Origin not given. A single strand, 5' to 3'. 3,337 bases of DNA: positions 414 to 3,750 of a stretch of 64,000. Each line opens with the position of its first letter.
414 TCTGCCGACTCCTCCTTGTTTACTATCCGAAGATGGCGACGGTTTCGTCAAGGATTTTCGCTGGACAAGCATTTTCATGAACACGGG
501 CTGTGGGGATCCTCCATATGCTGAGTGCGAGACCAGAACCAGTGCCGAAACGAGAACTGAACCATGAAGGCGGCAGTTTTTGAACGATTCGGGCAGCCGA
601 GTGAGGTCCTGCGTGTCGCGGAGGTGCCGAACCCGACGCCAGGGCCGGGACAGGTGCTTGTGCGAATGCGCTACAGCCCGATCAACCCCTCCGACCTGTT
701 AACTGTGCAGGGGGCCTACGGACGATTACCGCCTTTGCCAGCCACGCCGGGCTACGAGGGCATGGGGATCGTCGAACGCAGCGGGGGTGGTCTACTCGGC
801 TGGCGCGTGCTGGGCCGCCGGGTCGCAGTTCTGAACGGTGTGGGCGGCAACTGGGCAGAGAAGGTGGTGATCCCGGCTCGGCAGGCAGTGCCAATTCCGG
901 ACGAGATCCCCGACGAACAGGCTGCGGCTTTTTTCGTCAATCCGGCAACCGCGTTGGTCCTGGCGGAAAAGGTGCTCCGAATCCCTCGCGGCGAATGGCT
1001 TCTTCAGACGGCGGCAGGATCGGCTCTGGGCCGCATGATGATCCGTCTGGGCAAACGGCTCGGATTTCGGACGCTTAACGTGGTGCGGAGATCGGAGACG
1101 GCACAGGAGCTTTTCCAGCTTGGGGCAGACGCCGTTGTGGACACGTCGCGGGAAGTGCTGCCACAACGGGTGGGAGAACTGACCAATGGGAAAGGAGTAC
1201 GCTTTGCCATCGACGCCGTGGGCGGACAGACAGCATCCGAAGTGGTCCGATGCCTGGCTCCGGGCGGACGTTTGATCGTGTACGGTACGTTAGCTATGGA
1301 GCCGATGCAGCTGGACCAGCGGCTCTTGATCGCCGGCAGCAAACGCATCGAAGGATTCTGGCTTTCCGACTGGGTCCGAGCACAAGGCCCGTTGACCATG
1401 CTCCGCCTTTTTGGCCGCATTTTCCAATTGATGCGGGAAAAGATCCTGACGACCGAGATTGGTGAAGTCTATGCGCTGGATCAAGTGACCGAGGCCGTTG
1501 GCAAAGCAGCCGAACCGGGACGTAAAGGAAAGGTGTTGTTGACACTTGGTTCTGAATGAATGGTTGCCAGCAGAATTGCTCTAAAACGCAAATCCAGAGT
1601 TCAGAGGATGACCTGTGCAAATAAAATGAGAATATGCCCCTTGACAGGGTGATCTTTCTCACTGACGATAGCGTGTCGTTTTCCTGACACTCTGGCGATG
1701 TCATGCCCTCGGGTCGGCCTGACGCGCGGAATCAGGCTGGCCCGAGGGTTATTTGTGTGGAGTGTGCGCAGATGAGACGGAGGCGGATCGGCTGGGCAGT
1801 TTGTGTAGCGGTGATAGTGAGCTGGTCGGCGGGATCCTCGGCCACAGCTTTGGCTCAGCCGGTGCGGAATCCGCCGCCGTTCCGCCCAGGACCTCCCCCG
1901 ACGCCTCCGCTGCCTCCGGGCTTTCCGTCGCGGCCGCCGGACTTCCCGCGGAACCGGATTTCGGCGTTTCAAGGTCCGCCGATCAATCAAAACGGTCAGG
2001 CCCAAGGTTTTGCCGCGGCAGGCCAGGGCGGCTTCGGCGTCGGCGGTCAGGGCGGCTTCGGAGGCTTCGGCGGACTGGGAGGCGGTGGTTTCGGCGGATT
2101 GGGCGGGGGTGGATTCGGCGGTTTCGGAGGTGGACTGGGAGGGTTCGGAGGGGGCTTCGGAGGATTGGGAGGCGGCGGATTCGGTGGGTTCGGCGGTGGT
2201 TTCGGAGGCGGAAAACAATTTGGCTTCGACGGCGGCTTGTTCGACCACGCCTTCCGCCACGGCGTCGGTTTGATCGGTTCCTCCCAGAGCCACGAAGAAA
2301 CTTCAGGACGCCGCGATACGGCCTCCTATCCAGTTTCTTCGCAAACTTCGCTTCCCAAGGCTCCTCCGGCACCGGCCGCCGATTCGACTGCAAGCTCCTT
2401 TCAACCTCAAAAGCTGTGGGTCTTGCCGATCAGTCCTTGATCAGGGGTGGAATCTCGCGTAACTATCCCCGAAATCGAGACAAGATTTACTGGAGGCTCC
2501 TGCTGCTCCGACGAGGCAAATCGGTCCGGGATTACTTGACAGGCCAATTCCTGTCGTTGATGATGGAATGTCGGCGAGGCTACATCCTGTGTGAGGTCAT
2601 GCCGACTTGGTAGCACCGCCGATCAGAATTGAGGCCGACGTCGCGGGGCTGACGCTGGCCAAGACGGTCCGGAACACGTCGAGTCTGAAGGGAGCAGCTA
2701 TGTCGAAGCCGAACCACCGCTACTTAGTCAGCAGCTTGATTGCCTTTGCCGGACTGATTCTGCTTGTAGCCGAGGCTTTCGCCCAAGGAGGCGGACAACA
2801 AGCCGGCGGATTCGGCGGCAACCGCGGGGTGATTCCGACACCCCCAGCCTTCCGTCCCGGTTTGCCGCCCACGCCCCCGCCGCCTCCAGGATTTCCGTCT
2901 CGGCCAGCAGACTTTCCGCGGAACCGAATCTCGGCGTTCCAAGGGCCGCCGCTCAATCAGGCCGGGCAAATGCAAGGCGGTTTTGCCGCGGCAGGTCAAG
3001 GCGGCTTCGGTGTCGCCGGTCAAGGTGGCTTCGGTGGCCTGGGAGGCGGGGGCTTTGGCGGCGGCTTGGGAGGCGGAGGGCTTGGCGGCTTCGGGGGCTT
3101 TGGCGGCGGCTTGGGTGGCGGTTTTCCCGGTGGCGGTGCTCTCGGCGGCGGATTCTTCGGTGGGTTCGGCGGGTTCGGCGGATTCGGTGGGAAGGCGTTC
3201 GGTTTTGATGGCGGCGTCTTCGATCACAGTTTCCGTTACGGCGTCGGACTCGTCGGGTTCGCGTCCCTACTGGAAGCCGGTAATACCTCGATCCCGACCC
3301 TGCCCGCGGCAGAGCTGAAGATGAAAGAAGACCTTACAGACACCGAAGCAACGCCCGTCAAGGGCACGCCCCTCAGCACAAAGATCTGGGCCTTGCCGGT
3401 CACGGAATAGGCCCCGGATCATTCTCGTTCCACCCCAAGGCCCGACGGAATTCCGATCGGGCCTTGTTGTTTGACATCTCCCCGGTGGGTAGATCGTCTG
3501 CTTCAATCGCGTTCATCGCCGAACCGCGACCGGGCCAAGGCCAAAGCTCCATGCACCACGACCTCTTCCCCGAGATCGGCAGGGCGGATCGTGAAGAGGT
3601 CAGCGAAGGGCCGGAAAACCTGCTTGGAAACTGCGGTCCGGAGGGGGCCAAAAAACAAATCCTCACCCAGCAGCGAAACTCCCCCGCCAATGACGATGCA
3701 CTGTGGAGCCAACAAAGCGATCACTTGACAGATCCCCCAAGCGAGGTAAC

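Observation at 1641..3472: Tandem paralogous secreted GGFG-repeat proteins with a conserved proline-rich motif and duplicated promoters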

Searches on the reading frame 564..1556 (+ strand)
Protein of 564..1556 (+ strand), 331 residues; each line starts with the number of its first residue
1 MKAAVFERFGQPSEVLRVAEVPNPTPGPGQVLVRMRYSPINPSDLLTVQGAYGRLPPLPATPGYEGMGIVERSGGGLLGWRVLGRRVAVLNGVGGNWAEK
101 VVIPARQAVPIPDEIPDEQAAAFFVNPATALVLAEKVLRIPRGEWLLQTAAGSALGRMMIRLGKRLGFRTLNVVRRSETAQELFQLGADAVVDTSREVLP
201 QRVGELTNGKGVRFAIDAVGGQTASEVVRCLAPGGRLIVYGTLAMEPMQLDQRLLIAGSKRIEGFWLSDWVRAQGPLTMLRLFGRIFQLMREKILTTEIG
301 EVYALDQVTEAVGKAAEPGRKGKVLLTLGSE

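Call 41: list_cluster_members(proteins=[P0001, window:2700-3407:+, window:564-1556:+, P0010, P0012, P0014, P0022])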
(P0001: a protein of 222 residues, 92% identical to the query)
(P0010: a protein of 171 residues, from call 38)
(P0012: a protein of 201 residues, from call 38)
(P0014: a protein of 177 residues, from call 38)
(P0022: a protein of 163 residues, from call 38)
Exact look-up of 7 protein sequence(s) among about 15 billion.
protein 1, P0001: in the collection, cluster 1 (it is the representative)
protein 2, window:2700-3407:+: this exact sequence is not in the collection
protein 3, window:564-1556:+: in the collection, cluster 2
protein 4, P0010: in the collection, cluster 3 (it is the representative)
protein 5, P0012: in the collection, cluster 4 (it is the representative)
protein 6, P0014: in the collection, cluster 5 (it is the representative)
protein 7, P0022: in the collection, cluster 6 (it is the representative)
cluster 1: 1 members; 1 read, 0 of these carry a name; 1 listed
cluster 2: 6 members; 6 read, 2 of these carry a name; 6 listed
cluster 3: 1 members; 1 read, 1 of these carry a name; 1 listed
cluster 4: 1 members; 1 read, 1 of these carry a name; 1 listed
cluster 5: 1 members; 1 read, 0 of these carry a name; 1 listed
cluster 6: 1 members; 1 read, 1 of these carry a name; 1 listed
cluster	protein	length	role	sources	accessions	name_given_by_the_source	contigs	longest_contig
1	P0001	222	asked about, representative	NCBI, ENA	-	-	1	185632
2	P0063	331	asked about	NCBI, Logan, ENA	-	-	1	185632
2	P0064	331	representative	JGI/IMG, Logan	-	NADPH:quinone reductase-like Zn-dependent oxidoreductase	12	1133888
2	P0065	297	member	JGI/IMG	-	NADPH:quinone reductase-like Zn-dependent oxidoreductase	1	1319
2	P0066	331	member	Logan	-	-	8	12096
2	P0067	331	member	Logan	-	-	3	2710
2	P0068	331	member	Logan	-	-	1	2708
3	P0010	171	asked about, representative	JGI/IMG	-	hypothetical protein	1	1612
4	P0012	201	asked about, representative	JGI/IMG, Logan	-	hypothetical protein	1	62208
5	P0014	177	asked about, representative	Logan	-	-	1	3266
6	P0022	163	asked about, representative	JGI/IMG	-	hypothetical protein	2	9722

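Call 74: search_protein_families(library=pfam, proteins=[window:564-1556:+], max_evalue=0.001)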
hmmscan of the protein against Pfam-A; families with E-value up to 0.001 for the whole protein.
window:564-1556:+ (331 aa): 3 families
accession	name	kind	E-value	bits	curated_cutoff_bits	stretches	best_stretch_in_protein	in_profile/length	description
PF00107.32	ADH_zinc_N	-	9.9e-21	74.5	31.8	1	154-269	1-116/129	Zinc-binding dehydrogenase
PF08240.17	ADH_N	-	2.4e-14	53.9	23.5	1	27-113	1-104/104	Alcohol dehydrogenase GroES-like domain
PF13602.12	ADH_zinc_N_2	-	2.5e-13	51.5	27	1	186-326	1-134/134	Zinc-binding dehydrogenase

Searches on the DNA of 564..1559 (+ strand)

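Call 23: search_dna_similar(query=window:564-1559:+, collection=plasmids, mode=near, max_rows=3)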
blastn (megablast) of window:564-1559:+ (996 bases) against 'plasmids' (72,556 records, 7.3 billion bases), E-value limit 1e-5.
No match.

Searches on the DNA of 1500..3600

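Call 27: search_rna_families(source=window, start=1500, end=3600, threshold=evalue, max_evalue=1)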
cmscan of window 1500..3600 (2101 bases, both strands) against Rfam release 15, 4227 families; matches with E-value up to 1: 1.
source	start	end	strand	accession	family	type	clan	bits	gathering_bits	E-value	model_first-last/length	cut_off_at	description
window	3375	3469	+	RF02232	sX13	Gene; sRNA;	-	19.4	50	0.81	1-115/115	no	Xanthomonadaceae sRNA sX13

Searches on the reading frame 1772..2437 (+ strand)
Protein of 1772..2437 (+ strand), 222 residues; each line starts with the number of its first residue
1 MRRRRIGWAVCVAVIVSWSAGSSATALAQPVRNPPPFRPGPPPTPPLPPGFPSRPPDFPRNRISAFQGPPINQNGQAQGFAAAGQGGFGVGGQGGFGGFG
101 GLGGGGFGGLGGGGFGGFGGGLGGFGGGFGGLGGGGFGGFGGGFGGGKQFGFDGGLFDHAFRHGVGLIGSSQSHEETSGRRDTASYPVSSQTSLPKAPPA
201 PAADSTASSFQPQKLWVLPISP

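Call 4: search_protein_families(library=pfam, proteins=[window:1772-2437:+], max_evalue=1)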
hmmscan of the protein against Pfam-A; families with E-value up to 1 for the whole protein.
window:1772-2437:+ (222 aa): 0 families

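Call 5: search_protein_families(library=ncbifam, proteins=[window:1772-2437:+], max_evalue=1)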
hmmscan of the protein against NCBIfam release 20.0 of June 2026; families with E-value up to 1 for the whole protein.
window:1772-2437:+ (222 aa): 0 families

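Call 21: find_related_loci(query=A3, collection=genome_contigs, flank=6000)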
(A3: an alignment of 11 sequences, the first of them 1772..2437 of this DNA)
Query A3 (222 aa) in genome_contigs; peptide patterns used: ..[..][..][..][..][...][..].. (x = any residue, [..] = any of these).
100 stretches matched a pattern; 1 encode a relative of the query (tblastn E <= 1e-3); 1 distinct loci.
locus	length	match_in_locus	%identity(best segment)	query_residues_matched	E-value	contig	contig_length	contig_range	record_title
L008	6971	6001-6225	61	1-79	2e-12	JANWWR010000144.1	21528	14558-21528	MAG: Gemmatales bacterium isolate SKYG27 k141_488321, whole genome shotgun sequence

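Call 38: search_protein_representatives(alignment_id=A4)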
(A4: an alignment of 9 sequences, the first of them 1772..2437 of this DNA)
Query: 9 sequences, 245 profile positions. Proteins with E-value up to 0.001 (for the whole library): 57; up to 1e-10: 8; up to 1e-30: 5. The best 57 are listed.
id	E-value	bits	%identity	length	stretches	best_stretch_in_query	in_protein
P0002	2.2e-79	282.7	-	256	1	6-244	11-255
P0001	4.0e-68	245.8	-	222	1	14-243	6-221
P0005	5.0e-53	196.3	-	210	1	11-243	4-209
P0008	4.8e-41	157.1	-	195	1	3-205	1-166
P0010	3.1e-31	125.0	-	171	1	24-192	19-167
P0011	2.3e-29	118.8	-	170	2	150-220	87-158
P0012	9.0e-24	100.5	-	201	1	14-215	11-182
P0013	2.7e-18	82.6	-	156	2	141-200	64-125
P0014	4.6e-09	52.4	-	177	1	23-178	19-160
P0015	2.7e-08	49.9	-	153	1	76-221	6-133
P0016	4.2e-08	49.2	-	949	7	8-80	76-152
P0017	1.6e-07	47.3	-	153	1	50-205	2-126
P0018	1.8e-07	47.1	-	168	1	39-167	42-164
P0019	2.1e-07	46.9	-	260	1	12-204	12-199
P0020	5.4e-07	45.6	-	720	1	38-241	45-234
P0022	6.8e-06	42.0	-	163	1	28-142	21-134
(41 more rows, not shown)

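Call 40: predict_structure(alignment_id=A4)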
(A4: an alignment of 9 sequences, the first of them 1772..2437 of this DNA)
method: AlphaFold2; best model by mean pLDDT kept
length: 222 residues; sequences in the alignment: 9
mean_pLDDT: 51.9   pTM: 0.15
mean pLDDT of the five models: 51.9, 47.9, 47.8, 45.5, 42.6
residues with pLDDT >= 90: 1; 70-90: 23; 50-70: 77; < 50: 121
segments of 3 or more residues with pLDDT < 50: 17-19, 21-23, 76-145, 149-151, 153-162, 166-182, 184-193
pLDDT, mean of each block of 10 residues (from residue 1): 55 52 52 75 88 71 55 50 42 40 44 42 41 40 46 46 48 41 43 54 52 64 61
secondary structure, 60 per line:
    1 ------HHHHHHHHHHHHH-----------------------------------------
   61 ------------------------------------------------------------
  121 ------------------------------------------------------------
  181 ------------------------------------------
elements in order: H7-19

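Call 45: find_encoding_contigs(protein=P0012, flank=8000, max_places=2)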
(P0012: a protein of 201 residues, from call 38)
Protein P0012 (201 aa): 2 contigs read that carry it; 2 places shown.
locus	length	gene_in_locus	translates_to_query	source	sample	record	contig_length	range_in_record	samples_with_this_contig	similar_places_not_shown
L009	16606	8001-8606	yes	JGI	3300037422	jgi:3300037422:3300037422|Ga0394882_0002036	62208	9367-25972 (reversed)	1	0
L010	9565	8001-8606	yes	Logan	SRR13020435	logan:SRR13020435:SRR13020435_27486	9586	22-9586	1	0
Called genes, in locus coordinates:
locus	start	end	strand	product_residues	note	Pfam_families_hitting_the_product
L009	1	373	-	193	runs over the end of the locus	PF01281:Ribosomal_L9_N, PF03948:Ribosomal_L9_C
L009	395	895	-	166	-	PF00436:SSB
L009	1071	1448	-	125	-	PF01250:Ribosomal_S6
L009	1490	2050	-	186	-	PF01195:Pept_tRNA_hydro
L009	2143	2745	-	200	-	PF01386:Ribosomal_L25p, PF14693:Ribosomal_TL5_C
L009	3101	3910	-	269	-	PF25084:LbH_EIF2B (faint), PF25087:GMPPB_C (faint), PF00132:Hexapep (weak), PF13720:Acetyltransf_11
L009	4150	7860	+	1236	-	PF01839:FG-GAP (faint), PF13517:FG-GAP_3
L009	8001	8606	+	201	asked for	-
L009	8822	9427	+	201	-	-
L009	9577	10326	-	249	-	PF00005:ABC_tran, PF13304:AAA_21 (weak)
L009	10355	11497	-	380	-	PF04055:Radical_SAM, PF19288:CofH_C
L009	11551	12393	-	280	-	PF02621:VitK2_biosynth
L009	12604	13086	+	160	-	PF01668:SmpB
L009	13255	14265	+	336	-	PF13692:Glyco_trans_1_4, PF13524:Glyco_trans_1_2, PF00534:Glycos_transf_1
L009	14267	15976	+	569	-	PF06293:Kdo, PF00069:Pkinase (faint), PF06293:Kdo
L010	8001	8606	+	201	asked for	-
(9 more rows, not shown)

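Call 46: find_encoding_contigs(protein=P0022, flank=8000, max_places=2)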
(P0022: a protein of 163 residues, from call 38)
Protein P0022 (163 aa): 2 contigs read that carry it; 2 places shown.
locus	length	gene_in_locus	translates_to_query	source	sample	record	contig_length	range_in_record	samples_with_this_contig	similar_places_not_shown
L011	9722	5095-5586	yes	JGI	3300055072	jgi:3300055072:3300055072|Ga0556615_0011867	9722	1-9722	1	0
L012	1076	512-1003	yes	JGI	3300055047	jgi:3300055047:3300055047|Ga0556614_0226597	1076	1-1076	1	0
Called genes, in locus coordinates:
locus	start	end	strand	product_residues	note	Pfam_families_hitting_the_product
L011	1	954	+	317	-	?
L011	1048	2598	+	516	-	PF00069:Pkinase, PF01636:APH (faint), PF07714:PK_Tyr_Ser-Thr, PF03109:ABC1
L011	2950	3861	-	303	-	PF00535:Glycos_transf_2, PF10111:Glyco_tranf_2_2 (faint), PF13641:Glyco_tranf_2_3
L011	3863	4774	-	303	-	PF03741:TerC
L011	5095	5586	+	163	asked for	-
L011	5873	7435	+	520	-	PF02541:Ppx-GppA, PF21447:Ppx-GppA_III, PF24391:HD-CE, PF01966:HD (weak)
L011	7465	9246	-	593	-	PF05192:MutS_III (weak), PF00488:MutS_V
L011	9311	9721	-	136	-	?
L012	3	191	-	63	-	?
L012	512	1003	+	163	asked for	-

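Call 51: find_related_loci(query=A3, collection=metagenome_contigs, flank=4000)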
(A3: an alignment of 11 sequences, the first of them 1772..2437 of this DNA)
Query A3 (222 aa) in metagenome_contigs; peptide patterns used: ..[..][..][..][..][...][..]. (x = any residue, [..] = any of these).
600 stretches matched a pattern, but none encodes a relative of the query by tblastn (E <= 1e-3).

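Call 63: search_solved_structures(query=A4, max_evalue=0.1)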
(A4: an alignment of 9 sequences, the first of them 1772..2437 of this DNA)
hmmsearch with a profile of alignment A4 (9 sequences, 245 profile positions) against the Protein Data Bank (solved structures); distinct sequences matched with E-value up to 0.1: 0.

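Call 64: search_protein_families(library=pfam, alignment_id=A3, max_evalue=1)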
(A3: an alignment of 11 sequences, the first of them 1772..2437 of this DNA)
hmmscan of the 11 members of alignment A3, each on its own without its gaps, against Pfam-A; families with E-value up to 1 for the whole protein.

A. member 1, window:1772-2437:+ (222 aa): 0 families

B. families by the number of members that match (of 11 scanned): 0 families

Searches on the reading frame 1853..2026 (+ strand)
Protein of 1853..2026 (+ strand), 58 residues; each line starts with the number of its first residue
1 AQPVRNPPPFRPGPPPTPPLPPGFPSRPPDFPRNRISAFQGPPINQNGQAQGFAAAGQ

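Call 24: find_homologous_proteins(query=window:1853-2026:+, max_evalue=0.01)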
Query seq(58 aa): no candidate shares three 5-residue words with the query. No homologue found.
